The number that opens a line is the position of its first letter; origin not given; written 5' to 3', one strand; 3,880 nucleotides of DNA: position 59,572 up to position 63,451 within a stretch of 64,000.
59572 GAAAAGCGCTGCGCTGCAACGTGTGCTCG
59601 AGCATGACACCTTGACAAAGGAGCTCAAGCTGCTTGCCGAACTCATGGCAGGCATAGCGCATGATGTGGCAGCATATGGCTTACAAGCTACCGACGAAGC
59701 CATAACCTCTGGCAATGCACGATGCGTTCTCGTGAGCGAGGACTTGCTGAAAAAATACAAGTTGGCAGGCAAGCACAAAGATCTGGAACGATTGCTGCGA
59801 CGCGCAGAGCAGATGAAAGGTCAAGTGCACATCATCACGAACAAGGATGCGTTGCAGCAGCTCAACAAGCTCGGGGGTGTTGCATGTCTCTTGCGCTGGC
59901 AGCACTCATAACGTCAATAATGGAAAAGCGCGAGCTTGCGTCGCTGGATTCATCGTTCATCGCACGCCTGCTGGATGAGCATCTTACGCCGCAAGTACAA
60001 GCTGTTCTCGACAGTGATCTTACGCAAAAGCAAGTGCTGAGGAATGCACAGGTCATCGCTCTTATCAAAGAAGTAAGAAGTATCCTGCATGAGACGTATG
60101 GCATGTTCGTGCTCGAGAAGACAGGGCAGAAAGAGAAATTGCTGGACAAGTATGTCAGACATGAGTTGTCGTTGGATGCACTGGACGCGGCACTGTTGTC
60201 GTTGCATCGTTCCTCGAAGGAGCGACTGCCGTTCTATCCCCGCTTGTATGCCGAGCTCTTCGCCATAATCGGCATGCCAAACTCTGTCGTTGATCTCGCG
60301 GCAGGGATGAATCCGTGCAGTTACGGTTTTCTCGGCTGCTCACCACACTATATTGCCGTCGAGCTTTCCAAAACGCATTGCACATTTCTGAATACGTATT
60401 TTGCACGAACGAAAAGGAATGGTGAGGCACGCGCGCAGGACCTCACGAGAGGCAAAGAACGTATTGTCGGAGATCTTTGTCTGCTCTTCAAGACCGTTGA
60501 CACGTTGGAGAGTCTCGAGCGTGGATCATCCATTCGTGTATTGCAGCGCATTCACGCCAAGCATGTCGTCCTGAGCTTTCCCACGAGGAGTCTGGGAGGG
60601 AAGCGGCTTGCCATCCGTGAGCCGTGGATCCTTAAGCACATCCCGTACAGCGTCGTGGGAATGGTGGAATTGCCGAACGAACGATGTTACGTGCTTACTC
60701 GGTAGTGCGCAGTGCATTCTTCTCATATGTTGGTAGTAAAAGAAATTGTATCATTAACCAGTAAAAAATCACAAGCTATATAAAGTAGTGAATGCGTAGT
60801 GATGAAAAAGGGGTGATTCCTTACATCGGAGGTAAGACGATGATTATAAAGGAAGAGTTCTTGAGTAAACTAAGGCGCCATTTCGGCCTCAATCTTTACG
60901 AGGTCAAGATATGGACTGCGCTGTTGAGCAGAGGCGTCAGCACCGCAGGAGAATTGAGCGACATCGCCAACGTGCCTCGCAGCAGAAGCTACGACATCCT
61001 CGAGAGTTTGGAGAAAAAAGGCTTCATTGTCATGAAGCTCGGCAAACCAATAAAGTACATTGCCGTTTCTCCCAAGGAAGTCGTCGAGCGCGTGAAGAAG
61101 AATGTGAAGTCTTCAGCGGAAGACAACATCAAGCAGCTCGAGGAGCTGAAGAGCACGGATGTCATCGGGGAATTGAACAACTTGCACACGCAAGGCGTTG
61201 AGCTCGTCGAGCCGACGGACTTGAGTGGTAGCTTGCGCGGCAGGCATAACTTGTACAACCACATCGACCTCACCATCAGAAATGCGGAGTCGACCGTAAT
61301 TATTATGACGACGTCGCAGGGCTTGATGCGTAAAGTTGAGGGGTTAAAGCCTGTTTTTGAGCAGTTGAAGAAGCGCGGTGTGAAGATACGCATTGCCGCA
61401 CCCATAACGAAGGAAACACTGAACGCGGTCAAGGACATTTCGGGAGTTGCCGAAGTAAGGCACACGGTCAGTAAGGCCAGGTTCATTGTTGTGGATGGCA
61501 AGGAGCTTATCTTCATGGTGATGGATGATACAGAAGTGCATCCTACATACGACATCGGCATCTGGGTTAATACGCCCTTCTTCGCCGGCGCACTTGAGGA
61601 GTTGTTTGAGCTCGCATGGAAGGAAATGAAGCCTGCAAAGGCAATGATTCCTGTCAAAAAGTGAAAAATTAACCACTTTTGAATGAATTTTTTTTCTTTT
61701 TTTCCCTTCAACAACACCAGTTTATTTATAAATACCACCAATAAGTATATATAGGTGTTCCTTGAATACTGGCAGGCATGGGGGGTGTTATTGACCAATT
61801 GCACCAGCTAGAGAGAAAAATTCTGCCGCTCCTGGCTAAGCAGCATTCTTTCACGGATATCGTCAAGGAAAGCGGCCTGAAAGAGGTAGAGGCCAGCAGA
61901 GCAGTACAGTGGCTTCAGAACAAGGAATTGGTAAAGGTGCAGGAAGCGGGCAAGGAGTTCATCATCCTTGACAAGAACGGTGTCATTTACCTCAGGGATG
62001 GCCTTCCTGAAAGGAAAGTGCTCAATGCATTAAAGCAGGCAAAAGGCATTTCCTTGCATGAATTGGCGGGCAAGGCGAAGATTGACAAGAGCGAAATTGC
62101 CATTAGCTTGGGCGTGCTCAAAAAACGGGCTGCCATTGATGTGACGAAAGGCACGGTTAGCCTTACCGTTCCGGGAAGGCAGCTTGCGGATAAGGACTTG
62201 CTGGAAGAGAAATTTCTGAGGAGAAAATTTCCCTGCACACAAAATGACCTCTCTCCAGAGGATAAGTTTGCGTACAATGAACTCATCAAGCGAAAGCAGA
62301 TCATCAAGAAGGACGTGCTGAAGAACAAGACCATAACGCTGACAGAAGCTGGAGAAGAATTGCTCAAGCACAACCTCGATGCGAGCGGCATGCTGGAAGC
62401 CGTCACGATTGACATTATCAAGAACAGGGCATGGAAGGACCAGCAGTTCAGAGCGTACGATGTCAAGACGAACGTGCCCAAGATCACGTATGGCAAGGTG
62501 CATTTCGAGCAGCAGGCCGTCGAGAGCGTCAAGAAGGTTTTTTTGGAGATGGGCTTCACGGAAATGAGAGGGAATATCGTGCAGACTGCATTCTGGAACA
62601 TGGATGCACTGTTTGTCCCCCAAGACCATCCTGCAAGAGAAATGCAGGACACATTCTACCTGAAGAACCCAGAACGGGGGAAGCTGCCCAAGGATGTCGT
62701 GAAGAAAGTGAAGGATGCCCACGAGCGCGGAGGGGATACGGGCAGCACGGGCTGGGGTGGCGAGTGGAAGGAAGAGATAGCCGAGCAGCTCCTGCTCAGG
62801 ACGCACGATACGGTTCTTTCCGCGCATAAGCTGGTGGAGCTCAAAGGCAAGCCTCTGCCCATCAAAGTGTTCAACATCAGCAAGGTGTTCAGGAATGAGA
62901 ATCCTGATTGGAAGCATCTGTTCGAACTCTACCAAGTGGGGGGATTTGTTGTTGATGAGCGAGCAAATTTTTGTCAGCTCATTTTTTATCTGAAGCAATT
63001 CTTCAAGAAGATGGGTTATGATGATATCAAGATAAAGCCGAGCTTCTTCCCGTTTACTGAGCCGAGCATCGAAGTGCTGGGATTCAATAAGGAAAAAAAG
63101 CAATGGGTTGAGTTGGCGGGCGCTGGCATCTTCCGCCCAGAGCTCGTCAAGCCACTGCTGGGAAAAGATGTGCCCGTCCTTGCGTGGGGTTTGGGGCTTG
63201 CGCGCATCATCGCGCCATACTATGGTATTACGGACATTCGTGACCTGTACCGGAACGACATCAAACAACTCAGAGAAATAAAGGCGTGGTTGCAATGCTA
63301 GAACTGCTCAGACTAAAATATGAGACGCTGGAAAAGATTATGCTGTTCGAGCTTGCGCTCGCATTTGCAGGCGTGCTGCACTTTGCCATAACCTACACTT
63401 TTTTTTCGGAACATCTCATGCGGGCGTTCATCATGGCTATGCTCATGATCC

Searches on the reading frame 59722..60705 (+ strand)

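Call 10: search_protein_families(library=pfam, proteins=[window:59722-60705:+], max_evalue=0.001)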
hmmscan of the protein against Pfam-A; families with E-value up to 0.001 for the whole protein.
window:59722-60705:+ (327 aa): 1 family
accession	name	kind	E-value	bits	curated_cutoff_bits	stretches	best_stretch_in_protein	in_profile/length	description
PF07091.17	FmrO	-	1.4e-26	94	27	1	115-297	32-222/255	Ribosomal RNA methyltransferase (FmrO)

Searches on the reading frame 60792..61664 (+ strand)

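Call 10: search_protein_families(library=pfam, proteins=[window:60792-61664:+], max_evalue=0.001)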
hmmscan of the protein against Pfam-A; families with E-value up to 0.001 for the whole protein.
window:60792-61664:+ (290 aa): 2 families
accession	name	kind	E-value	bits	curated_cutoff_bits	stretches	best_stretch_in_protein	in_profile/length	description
PF01978.25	TrmB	-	2.5e-19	69.3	25.6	1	27-95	1-68/68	Sugar-specific transcriptional regulator TrmB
PF11495.14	Regulator_TrmB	-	5.2e-06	26.3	22.2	1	149-250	6-103/233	Archaeal transcriptional regulator TrmB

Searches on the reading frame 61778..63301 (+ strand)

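Call 10: search_protein_families(library=pfam, proteins=[window:61778-63301:+], max_evalue=0.001)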
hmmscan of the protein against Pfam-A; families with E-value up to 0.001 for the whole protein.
window:61778-63301:+ (507 aa): 2 families
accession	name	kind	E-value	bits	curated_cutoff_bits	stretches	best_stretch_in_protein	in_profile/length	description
PF01409.25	tRNA-synt_2d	-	1e-75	254.9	19.8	1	227-500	2-245/246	tRNA synthetases class II core domain (F)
PF10771.15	DUF2582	-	8.5e-05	23.1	24.2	0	80-124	12-56/65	Winged helix-turn-helix domain (DUF2582)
